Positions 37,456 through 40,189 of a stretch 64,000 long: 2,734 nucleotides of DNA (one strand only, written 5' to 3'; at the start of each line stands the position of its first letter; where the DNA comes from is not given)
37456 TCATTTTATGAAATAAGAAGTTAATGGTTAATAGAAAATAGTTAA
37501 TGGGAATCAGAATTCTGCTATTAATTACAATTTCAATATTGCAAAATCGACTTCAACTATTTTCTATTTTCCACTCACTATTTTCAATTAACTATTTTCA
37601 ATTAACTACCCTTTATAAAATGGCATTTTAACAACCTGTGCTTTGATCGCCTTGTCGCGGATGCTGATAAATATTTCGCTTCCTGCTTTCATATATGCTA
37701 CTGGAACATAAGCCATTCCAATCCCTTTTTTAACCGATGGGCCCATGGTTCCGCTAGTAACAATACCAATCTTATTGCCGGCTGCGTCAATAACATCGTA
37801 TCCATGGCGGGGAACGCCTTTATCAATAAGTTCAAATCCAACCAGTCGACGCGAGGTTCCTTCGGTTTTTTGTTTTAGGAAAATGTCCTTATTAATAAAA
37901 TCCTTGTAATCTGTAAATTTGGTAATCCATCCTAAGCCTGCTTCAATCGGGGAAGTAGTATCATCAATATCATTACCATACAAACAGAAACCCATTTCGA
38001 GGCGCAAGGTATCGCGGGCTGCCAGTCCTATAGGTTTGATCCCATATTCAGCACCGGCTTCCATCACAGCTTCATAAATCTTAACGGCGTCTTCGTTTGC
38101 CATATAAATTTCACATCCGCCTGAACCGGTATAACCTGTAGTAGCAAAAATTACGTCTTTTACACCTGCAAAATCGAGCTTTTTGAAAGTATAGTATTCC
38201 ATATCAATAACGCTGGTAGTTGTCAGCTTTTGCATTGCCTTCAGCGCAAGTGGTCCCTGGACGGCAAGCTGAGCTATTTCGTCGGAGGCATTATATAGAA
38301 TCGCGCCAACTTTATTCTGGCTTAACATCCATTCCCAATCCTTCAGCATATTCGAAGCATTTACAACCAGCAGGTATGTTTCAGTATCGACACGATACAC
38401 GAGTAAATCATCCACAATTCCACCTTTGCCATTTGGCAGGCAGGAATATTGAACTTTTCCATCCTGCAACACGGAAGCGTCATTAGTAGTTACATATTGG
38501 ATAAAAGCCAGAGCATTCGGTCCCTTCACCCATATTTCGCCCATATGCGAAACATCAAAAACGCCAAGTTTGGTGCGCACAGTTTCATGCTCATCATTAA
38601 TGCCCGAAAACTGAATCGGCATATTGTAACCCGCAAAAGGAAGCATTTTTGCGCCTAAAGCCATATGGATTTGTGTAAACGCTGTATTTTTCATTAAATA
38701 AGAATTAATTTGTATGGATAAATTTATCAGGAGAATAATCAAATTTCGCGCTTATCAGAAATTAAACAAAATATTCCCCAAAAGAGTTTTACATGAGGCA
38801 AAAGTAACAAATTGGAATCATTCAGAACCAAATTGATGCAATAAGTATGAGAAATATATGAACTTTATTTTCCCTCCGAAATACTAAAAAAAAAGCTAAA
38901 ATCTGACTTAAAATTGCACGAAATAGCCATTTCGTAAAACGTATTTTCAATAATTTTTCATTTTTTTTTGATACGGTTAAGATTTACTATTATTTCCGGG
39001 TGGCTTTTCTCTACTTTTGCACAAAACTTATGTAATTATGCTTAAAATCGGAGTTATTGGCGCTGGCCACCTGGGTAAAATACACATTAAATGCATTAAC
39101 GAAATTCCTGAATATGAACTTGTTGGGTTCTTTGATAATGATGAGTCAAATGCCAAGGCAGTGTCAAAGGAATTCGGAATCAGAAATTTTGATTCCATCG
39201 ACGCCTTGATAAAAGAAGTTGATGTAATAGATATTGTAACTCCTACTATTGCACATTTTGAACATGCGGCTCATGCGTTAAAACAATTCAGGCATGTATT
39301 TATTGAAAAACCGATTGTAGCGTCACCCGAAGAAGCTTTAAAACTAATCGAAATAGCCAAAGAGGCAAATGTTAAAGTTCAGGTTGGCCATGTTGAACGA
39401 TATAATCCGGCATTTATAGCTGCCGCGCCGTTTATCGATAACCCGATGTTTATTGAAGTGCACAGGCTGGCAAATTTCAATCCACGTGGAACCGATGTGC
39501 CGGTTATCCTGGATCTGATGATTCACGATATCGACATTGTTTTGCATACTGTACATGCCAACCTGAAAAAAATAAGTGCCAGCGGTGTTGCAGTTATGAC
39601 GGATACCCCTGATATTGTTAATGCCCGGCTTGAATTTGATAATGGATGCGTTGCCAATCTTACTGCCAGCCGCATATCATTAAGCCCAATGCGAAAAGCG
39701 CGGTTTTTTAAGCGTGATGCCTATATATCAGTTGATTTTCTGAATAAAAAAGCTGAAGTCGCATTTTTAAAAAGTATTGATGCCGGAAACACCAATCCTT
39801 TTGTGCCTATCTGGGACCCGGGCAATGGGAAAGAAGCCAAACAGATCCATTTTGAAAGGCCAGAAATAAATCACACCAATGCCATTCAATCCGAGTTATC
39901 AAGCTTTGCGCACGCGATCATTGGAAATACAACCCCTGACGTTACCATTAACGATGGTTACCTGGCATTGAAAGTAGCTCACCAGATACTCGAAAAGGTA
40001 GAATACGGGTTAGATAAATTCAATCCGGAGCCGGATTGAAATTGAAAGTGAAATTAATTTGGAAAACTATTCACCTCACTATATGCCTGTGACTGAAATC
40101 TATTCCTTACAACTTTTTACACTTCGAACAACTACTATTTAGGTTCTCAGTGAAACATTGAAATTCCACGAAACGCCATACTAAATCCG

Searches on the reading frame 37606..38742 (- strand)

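Call 65: search_protein_families(library=pfam, proteins=[window:37606-38742:-])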
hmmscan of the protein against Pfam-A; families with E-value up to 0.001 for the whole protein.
window:37606-38742:- (378 aa): 2 families
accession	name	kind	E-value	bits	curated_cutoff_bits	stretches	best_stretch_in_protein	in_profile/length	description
PF01571.26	GCV_T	-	4.1e-88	295.4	25.6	1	24-272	3-254/255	Aminomethyltransferase folate-binding domain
PF08669.17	GCV_T_C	-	3.3e-26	91.4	25.9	1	298-377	1-80/80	Glycine cleavage T-protein C-terminal barrel domain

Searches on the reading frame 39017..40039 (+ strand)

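Call 65: search_protein_families(library=pfam, proteins=[window:39017-40039:+])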
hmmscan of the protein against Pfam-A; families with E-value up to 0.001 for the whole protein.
window:39017-40039:+ (340 aa): 5 families
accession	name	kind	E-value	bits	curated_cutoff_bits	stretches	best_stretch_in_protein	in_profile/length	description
PF01408.29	GFO_IDH_MocA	-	5e-31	108.3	24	1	9-125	1-120/120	Oxidoreductase family, NAD-binding Rossmann fold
PF22725.1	GFO_IDH_MocA_C3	-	5.1e-08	33.4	27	1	163-222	45-107/124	GFO/IDH/MocA C-terminal domain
PF22660.2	RS_preATP-grasp-like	-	5.4e-06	27.2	27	1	8-95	1-88/98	Ribonucleotide synthetase preATP-grasp domain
PF01113.26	DapB_N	-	1.5e-05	25.5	25.6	1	10-89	2-89/124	Dihydrodipicolinate reductase, N-terminus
PF17836.7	PglD_N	-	0.00023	22.1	23.4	1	10-59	1-48/78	PglD N-terminal domain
